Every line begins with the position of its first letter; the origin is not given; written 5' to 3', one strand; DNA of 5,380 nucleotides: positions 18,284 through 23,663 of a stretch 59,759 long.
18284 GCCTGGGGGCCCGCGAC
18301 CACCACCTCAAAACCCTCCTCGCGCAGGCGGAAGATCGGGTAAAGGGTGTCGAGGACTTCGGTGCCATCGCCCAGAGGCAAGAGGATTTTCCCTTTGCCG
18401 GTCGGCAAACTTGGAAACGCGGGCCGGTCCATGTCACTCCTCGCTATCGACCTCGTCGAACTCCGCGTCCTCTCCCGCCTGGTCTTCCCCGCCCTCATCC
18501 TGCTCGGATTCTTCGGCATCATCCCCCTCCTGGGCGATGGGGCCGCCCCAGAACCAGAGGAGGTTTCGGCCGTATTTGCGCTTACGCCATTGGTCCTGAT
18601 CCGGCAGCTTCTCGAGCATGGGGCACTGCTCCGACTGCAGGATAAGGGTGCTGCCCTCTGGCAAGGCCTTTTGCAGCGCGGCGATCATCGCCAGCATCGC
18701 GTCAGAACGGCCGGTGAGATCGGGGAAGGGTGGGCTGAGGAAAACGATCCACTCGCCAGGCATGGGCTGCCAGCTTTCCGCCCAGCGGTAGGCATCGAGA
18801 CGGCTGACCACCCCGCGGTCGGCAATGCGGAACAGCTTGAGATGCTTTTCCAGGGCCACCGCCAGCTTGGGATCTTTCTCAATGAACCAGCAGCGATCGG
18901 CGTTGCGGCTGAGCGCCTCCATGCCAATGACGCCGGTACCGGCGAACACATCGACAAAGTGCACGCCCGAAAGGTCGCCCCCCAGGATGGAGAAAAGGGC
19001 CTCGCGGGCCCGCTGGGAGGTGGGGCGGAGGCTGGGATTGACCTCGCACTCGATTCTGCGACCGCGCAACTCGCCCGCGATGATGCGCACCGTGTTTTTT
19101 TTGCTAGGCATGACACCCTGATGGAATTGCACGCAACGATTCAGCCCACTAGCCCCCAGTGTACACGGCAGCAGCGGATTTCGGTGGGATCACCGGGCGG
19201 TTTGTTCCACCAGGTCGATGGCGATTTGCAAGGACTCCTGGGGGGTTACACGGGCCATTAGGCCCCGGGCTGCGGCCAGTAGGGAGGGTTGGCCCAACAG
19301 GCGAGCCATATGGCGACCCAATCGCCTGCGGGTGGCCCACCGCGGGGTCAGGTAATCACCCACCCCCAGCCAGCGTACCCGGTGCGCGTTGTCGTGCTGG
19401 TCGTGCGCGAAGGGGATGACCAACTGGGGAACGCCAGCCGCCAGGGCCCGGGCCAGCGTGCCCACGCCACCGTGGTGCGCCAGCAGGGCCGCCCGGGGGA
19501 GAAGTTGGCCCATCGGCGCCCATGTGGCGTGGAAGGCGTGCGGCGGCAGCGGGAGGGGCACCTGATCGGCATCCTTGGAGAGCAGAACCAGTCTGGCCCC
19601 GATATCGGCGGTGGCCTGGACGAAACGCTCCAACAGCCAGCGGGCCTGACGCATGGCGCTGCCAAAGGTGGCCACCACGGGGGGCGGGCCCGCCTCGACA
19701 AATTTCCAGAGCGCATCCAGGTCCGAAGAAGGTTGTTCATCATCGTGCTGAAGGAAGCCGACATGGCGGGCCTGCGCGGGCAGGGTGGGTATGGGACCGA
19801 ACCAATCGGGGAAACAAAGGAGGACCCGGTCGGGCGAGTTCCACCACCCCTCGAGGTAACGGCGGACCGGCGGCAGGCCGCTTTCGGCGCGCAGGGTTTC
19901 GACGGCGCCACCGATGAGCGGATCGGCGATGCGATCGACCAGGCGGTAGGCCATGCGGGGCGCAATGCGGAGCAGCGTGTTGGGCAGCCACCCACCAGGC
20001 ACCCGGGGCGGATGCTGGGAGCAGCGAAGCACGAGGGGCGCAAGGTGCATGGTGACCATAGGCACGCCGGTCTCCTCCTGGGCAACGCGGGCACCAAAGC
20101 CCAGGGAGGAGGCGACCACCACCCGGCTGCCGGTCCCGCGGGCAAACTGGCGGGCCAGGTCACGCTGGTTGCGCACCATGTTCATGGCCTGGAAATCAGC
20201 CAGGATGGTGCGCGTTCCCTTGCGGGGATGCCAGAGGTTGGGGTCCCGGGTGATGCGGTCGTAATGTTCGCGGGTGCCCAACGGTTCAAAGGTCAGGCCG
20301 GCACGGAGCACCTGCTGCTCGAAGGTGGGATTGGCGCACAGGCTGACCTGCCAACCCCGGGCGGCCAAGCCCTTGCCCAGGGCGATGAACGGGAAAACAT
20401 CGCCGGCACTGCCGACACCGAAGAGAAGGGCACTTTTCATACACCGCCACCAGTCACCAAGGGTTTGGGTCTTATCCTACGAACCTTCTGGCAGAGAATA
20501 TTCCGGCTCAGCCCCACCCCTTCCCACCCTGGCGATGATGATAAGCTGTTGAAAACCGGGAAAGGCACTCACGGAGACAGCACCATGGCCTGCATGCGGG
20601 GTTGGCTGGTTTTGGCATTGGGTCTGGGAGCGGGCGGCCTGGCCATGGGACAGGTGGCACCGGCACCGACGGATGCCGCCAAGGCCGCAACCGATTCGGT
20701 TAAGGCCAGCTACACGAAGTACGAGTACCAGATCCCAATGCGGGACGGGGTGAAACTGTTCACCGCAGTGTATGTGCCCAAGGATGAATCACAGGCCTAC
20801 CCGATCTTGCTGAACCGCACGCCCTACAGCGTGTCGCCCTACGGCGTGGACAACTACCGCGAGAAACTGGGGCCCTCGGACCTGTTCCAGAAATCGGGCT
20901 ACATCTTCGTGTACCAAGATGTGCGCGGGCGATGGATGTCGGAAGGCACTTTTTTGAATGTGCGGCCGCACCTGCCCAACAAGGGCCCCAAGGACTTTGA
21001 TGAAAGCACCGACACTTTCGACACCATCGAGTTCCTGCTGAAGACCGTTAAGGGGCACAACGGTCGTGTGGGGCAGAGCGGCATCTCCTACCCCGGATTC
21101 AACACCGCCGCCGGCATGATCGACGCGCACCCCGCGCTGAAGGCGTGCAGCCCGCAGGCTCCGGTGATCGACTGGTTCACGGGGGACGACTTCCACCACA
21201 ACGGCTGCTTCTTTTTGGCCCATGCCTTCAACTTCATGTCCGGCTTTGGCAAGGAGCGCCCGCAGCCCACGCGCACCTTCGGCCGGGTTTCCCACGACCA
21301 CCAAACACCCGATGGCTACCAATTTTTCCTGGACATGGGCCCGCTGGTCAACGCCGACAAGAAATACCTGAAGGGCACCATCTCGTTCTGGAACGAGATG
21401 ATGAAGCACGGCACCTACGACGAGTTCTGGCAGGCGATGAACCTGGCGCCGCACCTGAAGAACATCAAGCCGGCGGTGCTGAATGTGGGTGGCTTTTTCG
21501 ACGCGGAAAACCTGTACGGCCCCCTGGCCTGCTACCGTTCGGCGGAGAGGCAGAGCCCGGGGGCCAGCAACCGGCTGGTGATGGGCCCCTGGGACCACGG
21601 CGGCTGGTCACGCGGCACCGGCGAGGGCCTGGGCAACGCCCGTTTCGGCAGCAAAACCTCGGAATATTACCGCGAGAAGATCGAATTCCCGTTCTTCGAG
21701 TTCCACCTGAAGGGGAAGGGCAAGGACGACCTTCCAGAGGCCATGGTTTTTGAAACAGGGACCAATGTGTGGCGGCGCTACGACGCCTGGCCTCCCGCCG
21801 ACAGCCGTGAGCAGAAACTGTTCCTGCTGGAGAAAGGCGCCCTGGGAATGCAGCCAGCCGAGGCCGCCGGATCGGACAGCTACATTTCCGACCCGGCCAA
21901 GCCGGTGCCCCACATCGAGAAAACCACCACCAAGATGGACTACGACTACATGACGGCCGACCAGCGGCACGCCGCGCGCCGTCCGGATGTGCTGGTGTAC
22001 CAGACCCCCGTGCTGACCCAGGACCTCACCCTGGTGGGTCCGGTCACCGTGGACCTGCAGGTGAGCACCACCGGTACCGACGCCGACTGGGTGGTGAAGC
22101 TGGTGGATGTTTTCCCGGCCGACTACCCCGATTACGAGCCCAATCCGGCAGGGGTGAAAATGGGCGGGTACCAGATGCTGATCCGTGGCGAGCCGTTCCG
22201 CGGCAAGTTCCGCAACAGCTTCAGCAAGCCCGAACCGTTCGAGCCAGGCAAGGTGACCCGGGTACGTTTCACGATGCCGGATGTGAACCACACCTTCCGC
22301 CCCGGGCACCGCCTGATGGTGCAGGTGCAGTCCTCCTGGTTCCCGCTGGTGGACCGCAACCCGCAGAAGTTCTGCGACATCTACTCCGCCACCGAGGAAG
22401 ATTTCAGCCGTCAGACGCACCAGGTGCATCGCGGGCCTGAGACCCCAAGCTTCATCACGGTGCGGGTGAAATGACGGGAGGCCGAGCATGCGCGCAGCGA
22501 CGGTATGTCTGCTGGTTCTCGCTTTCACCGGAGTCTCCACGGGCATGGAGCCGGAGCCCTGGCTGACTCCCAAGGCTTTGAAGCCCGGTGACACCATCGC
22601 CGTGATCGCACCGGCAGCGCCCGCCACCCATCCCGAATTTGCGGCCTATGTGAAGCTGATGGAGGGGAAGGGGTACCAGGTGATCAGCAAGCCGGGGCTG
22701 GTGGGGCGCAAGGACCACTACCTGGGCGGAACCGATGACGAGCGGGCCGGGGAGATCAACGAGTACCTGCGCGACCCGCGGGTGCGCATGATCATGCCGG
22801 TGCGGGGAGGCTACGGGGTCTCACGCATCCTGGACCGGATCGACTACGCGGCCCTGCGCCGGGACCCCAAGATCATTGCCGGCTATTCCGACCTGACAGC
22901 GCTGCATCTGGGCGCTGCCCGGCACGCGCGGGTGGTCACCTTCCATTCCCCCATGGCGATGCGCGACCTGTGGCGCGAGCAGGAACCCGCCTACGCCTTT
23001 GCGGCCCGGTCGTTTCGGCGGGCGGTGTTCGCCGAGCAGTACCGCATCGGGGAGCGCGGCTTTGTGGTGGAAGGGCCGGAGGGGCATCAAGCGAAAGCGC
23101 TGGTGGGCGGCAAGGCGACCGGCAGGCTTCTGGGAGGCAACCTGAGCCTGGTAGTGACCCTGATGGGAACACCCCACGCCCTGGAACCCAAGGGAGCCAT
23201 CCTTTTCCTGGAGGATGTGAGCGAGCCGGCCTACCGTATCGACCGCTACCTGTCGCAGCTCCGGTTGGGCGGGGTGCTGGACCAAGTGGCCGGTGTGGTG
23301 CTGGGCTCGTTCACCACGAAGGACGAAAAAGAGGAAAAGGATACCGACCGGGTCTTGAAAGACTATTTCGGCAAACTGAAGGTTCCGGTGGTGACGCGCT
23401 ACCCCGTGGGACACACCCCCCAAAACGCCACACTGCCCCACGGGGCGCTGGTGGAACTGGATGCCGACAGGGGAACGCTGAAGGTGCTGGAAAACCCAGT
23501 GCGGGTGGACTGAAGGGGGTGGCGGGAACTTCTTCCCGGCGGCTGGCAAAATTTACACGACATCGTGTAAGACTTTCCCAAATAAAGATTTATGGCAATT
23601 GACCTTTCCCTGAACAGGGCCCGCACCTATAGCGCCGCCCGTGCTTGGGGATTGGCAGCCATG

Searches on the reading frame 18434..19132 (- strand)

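Call 58: search_protein_families(library=pfam, proteins=[window:18434-19132:-], max_evalue=0.00001)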
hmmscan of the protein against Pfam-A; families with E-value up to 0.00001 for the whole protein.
window:18434-19132:- (232 aa): 1 family
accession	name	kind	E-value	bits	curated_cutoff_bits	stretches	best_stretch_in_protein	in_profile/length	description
PF03602.21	Cons_hypoth95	-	3.5e-35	121.8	24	1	15-195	1-181/182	Conserved hypothetical protein 95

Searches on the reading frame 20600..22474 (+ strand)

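Call 58: search_protein_families(library=pfam, proteins=[window:20600-22474:+], max_evalue=0.00001)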
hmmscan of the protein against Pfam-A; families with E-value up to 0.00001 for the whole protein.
window:20600-22474:+ (624 aa): 3 families
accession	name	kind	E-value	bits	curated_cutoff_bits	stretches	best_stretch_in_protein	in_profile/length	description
PF02129.25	Peptidase_S15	-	6.4e-47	160.9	23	1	49-334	1-261/262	X-Pro dipeptidyl-peptidase (S15 family)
PF08530.16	PepX_C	-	6e-30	105.2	22.5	1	374-619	2-216/217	X-Pro dipeptidyl-peptidase C-terminal non-catalytic domain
PF00326.27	Peptidase_S9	-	4.8e-06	26.7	22.6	0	95-198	9-107/213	Prolyl oligopeptidase family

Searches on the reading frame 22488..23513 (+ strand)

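Call 3: search_protein_families(library=pfam, proteins=[window:22488-23513:+], max_evalue=0.01)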
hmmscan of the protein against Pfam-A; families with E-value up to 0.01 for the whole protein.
window:22488-23513:+ (341 aa): 2 families
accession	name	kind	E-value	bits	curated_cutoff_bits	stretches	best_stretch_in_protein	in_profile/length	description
PF17676.7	Peptidase_S66C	-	9e-37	126.8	23.7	1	211-324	1-120/120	LD-carboxypeptidase C-terminal domain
PF02016.21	Peptidase_S66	-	6.5e-34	117.1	25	1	37-153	1-120/121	LD-carboxypeptidase N-terminal domain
